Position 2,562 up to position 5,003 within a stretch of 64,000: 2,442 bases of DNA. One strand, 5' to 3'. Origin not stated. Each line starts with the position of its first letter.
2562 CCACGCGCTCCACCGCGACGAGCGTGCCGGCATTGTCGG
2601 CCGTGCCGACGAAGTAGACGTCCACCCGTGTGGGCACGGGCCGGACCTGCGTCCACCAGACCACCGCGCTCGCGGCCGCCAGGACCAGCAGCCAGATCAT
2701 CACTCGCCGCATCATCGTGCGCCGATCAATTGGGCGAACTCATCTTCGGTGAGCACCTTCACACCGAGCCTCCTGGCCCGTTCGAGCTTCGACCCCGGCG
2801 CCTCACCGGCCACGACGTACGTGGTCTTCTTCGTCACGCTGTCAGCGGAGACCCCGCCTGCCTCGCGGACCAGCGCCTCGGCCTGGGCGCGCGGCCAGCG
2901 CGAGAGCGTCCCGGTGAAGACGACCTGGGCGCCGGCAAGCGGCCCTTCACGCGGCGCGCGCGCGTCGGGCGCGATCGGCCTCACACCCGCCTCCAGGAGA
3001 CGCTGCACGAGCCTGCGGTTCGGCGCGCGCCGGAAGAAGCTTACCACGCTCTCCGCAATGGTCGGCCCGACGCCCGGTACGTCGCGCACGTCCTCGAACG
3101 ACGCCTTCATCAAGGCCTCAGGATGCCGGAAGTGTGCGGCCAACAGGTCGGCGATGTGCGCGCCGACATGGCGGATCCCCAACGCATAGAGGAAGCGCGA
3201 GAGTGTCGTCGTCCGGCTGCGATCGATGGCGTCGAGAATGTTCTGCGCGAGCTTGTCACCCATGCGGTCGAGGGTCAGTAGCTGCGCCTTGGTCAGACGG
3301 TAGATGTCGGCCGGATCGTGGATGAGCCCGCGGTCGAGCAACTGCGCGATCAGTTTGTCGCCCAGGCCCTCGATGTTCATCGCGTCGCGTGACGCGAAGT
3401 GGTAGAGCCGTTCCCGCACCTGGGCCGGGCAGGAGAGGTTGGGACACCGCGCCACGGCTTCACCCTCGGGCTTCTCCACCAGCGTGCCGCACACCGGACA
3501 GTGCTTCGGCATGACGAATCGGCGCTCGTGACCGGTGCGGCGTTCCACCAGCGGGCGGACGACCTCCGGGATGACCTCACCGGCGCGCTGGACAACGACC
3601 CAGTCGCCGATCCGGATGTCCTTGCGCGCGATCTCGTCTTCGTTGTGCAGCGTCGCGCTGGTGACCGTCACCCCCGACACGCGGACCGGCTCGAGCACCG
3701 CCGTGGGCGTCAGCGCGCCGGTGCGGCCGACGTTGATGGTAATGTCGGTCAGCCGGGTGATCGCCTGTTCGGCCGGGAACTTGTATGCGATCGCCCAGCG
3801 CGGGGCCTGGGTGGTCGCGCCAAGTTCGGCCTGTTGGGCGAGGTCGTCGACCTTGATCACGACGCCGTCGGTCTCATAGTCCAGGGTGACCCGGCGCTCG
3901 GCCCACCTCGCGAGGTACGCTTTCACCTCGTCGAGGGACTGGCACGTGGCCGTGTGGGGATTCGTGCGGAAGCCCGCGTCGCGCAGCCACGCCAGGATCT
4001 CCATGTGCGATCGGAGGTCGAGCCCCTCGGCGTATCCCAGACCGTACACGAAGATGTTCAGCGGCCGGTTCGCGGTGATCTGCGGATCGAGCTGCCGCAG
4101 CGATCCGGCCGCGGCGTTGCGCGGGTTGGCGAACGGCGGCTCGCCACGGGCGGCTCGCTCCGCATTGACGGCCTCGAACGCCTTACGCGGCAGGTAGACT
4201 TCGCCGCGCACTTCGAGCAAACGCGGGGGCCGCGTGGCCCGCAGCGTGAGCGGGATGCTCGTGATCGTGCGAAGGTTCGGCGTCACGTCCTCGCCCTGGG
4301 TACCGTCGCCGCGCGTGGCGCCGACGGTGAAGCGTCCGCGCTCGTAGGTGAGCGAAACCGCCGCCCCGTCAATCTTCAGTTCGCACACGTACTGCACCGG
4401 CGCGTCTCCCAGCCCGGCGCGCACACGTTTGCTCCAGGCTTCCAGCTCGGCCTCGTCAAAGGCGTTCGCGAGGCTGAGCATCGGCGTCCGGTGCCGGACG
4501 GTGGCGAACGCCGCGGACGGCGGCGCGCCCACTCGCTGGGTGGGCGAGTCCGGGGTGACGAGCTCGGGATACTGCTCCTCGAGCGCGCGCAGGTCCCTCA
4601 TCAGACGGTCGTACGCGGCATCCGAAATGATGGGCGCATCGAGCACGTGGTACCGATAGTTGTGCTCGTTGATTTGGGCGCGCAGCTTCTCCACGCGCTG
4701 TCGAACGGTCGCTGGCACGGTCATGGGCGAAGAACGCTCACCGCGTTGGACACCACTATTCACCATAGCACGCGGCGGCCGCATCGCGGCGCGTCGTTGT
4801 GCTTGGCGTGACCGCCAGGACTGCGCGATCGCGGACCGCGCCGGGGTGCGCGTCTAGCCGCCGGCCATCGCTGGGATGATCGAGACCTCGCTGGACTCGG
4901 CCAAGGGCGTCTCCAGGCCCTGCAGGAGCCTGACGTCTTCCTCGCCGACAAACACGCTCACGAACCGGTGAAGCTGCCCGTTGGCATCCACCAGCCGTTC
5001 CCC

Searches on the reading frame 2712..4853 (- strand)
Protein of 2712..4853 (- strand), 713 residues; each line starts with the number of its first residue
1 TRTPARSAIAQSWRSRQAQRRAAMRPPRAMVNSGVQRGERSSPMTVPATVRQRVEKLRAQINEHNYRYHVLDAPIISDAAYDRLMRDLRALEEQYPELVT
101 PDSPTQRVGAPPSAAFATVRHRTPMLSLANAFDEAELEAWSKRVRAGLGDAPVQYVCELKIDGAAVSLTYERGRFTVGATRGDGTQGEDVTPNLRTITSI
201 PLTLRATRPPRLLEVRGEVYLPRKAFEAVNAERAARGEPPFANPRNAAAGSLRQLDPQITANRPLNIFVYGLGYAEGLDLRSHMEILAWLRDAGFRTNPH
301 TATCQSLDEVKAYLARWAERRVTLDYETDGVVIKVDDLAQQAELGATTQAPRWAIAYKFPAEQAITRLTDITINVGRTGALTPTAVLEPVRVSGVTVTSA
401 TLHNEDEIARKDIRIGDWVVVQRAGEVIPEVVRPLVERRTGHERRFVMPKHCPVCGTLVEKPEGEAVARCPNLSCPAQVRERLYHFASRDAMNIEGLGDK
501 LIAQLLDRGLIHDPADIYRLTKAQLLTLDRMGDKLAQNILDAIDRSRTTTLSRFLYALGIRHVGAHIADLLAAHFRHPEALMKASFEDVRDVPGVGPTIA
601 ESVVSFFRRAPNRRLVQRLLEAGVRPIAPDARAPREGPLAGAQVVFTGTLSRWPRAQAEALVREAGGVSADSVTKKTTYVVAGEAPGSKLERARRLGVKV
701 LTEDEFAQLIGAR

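Call 52: search_protein_families(library=pfam, proteins=[window:2712-4853:-], max_evalue=0.001)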
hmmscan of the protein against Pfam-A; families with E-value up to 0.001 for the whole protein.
window:2712-4853:- (713 aa): 10 families
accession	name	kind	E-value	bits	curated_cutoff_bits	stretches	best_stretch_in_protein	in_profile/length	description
PF01653.23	DNA_ligase_aden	-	1.4e-100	336.4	27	1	114-362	2-253/253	NAD-dependent DNA ligase adenylation domain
PF03120.22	DNA_ligase_OB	-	3.4e-34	117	32.9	1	366-442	2-78/79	NAD-dependent DNA ligase OB-fold domain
PF12826.13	HHH_2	-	1.6e-22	79.8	27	1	553-616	1-64/64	Helix-hairpin-helix motif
PF14520.12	HHH_5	-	7.3e-16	58.8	27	2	490-543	3-55/57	Helix-hairpin-helix domain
PF03119.21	DNA_ligase_ZBD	-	6.6e-12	45.5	25.8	1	451-477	1-27/27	NAD-dependent DNA ligase C4 zinc finger domain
PF00533.33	BRCT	-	3.7e-11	43.5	21.3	1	635-710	2-78/78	BRCA1 C Terminus (BRCT) domain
PF22745.1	Nlig-Ia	-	1.4e-09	38.9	27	1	51-100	3-52/92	DNA ligase-like, N-terminal NAD+-binding domain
PF12738.14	PTCB-BRCT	-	6.5e-07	29.7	22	1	655-702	13-60/63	twin BRCT domain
PF00633.29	HHH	-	1.7e-05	24.8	24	1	579-606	3-30/30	Helix-hairpin-helix motif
PF12836.13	HHH_3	-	0.00049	20.6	27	0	583-605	10-32/65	Helix-hairpin-helix motif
